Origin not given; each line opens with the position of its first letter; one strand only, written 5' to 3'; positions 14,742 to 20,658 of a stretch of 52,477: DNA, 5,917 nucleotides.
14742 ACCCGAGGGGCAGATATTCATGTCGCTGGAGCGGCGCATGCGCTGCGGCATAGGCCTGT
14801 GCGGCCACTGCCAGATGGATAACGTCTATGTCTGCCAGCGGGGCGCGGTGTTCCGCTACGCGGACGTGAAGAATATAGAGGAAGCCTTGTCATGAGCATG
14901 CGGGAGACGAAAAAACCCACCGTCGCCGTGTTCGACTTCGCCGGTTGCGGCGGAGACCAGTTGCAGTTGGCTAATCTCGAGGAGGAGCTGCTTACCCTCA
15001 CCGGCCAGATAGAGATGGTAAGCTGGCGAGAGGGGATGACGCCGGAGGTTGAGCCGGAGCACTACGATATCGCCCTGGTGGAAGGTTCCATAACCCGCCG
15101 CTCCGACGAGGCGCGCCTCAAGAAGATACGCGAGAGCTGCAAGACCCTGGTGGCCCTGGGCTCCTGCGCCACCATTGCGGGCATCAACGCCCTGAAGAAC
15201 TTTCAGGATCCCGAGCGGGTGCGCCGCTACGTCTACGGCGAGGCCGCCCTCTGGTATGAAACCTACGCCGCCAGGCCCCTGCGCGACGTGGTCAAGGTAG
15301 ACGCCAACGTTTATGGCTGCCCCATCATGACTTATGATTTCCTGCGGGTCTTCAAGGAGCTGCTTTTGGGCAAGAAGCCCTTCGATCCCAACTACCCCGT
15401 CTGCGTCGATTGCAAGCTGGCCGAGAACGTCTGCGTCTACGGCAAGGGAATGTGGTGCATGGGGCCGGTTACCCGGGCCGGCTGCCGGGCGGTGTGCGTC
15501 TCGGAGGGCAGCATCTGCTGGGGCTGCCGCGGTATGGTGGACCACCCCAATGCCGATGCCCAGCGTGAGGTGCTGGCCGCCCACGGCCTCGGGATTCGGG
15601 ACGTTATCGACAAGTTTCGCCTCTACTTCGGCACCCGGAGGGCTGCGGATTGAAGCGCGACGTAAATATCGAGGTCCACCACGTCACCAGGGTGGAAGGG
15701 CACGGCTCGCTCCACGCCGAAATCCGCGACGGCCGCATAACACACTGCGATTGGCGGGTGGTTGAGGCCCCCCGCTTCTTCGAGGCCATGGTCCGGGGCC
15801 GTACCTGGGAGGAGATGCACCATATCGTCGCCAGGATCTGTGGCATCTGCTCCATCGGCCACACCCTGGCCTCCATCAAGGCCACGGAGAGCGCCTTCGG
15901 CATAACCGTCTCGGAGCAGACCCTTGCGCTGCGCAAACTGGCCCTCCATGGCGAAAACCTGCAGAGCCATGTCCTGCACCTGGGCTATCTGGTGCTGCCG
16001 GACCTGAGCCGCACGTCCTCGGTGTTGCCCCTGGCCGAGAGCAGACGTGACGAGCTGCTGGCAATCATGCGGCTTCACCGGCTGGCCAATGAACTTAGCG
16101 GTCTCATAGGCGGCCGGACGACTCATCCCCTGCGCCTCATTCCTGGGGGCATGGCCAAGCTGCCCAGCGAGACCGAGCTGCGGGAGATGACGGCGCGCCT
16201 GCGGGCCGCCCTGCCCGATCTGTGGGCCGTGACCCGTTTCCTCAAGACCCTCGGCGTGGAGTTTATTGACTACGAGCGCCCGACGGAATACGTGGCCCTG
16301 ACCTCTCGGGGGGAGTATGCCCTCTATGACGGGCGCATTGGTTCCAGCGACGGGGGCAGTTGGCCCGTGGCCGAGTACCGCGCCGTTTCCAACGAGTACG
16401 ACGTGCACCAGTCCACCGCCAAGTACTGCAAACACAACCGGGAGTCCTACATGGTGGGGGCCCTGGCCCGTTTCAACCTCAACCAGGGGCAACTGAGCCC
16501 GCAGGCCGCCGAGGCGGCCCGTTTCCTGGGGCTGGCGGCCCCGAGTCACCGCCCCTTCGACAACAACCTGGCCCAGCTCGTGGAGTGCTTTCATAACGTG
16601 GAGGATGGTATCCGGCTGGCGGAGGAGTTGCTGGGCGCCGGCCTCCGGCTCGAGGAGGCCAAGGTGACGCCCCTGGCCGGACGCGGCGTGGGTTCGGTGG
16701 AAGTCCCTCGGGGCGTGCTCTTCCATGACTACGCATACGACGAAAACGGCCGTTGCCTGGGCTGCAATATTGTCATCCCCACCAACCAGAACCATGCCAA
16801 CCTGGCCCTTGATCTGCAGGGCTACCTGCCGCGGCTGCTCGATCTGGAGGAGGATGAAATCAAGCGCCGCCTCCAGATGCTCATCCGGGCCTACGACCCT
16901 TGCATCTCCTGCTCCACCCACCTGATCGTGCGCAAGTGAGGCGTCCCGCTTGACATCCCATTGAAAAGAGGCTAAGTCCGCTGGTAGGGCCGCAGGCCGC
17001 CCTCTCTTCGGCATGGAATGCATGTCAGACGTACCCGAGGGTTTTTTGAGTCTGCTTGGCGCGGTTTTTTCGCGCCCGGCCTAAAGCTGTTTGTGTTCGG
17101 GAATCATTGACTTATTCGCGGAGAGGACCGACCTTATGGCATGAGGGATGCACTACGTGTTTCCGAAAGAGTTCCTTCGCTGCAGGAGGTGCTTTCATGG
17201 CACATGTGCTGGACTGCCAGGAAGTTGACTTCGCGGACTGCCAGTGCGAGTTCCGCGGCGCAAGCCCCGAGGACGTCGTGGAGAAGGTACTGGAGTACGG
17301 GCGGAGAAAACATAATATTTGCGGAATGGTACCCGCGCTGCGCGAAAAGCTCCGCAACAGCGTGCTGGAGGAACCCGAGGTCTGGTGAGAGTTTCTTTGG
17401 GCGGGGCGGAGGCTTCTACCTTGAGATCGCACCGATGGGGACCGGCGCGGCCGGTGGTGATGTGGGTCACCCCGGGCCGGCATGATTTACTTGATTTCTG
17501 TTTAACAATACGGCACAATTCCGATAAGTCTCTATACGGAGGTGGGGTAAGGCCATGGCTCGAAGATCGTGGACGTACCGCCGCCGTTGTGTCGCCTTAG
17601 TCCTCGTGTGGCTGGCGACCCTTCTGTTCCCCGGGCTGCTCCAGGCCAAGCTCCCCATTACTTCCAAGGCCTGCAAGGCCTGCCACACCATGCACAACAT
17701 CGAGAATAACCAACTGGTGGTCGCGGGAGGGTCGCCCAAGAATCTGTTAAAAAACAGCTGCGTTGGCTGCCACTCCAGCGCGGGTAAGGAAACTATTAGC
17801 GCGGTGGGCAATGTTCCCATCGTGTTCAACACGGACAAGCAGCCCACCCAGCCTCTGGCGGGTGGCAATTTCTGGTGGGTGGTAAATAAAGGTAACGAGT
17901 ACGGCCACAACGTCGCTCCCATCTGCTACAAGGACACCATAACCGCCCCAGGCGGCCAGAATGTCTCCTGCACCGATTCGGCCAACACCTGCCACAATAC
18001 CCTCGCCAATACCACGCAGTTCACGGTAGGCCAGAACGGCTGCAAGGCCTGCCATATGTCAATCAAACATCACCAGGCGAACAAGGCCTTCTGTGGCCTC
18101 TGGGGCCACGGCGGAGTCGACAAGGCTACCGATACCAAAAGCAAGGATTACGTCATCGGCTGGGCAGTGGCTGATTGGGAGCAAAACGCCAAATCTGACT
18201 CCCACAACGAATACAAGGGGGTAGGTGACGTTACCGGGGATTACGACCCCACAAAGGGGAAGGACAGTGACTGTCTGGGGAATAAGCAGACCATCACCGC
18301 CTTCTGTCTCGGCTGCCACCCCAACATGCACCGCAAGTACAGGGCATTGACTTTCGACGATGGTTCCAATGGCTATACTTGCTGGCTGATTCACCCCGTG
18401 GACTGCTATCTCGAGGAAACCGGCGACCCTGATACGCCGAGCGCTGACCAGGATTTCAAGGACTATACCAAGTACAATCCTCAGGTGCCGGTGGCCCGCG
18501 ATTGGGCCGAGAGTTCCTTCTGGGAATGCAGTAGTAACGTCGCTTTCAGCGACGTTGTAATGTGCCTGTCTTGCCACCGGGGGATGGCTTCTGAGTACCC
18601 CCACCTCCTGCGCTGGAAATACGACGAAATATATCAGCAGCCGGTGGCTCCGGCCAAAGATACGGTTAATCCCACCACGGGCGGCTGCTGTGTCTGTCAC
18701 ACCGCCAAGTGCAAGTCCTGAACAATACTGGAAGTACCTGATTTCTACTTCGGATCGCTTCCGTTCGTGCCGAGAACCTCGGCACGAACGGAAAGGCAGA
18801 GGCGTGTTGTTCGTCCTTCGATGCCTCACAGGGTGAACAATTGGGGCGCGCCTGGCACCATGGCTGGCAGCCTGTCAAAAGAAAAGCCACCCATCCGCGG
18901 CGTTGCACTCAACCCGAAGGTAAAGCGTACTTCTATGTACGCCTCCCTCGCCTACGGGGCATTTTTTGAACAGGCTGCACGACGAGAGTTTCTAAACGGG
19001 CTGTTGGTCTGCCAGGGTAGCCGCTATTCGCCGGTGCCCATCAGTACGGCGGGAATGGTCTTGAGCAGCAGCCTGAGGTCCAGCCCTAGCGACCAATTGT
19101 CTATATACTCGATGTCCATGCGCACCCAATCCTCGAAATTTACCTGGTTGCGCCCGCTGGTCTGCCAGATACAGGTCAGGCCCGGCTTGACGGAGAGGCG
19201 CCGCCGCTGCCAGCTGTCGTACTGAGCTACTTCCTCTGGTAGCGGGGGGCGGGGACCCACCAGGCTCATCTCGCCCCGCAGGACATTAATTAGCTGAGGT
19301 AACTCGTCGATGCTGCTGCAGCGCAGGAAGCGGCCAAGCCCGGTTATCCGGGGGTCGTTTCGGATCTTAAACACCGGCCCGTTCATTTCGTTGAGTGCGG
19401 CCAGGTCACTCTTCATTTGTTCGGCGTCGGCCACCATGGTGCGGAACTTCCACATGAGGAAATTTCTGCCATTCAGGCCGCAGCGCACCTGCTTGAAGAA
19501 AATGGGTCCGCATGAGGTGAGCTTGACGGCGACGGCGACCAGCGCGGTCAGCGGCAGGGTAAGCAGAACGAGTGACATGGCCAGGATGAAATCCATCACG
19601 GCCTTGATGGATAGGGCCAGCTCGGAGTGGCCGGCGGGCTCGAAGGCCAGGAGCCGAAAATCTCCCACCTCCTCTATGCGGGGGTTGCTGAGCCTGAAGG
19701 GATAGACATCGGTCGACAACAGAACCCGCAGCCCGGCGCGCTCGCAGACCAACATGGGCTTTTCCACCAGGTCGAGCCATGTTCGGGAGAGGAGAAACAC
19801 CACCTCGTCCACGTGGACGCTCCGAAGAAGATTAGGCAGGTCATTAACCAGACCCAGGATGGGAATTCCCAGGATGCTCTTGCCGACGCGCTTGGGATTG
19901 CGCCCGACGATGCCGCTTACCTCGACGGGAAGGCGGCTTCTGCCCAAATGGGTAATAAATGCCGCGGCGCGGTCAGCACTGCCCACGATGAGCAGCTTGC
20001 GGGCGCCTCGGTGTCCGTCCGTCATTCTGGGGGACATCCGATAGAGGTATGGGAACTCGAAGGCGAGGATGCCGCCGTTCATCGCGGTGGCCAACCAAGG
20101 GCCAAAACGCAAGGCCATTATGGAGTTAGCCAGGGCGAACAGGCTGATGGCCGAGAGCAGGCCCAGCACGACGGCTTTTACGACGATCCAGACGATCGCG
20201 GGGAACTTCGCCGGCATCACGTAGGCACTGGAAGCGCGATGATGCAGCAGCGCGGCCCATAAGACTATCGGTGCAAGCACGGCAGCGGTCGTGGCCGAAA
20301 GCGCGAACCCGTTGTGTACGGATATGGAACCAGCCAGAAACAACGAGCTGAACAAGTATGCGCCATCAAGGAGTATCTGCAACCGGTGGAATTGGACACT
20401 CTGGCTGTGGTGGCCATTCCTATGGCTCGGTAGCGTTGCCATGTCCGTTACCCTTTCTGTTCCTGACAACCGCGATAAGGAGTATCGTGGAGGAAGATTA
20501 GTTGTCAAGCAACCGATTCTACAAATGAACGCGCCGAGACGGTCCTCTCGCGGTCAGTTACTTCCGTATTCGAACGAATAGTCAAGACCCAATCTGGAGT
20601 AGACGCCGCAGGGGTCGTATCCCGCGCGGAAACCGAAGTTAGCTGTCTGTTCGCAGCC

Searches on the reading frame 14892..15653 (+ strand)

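Call 73: search_protein_families(library=pfam, proteins=[window:14892-15653:+], max_evalue=0.001)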
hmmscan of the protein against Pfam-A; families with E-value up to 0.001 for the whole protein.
window:14892-15653:+ (253 aa): 1 family
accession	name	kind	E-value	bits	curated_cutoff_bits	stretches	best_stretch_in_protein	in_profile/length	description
PF01058.29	Oxidored_q6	-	1.9e-22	79.8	27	1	19-156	1-127/128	NADH ubiquinone oxidoreductase, 20 Kd subunit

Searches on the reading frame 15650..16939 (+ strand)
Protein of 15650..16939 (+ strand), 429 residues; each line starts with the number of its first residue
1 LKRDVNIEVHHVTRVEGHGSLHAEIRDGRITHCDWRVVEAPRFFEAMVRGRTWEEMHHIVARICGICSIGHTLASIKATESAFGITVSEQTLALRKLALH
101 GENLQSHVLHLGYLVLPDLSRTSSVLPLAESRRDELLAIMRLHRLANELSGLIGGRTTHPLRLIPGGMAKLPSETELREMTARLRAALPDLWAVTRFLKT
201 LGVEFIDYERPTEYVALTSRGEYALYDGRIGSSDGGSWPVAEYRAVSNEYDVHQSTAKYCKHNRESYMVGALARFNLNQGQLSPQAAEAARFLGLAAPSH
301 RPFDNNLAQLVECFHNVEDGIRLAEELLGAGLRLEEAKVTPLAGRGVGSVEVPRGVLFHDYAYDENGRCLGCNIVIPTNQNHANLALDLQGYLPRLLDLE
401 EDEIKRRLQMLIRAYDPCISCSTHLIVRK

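Call 73: search_protein_families(library=pfam, proteins=[window:15650-16939:+], max_evalue=0.001)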
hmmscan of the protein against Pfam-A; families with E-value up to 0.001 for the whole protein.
window:15650-16939:+ (429 aa): 1 family
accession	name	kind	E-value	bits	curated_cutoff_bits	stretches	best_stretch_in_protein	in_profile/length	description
PF00374.24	NiFeSe_Hases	-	2.6e-25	89.8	25.8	2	42-113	1-72/508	Nickel-dependent hydrogenase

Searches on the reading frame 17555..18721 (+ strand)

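Call 21: search_protein_families(library=pfam, proteins=[window:17555-18721:+], max_evalue=0.001)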
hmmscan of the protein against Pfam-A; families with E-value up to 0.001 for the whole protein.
window:17555-18721:+ (388 aa): 1 family
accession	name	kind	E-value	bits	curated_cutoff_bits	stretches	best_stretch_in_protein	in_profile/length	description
PF09699.15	Paired_CXXCH_1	-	8e-08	32.3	20.6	1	34-76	3-39/41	Doubled CXXCH motif (Paired_CXXCH_1)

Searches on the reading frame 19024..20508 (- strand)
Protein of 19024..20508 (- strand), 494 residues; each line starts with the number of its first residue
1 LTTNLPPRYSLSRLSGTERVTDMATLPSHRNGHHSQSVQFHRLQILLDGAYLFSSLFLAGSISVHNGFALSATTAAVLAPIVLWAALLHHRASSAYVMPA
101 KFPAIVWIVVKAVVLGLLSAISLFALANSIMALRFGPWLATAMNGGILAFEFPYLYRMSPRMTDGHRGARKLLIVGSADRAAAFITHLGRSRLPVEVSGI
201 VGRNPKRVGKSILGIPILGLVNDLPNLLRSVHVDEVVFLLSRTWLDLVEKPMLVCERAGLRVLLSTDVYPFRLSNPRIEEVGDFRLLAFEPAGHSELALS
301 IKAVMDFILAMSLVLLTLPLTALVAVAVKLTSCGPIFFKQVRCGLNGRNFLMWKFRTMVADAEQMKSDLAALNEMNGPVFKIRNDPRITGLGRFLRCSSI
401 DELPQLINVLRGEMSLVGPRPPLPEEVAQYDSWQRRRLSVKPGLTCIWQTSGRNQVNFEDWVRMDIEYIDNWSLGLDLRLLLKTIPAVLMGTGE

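Call 21: search_protein_families(library=pfam, proteins=[window:19024-20508:-], max_evalue=0.001)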
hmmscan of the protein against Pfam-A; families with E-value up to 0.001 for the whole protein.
window:19024-20508:- (494 aa): 2 families
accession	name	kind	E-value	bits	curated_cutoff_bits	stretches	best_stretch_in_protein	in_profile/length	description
PF02397.22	Bac_transf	-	8.2e-66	221.4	27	1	302-489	1-178/179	Bacterial sugar transferase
PF13727.12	CoA_binding_3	-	2.9e-05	24.6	25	1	107-241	19-150/175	CoA-binding domain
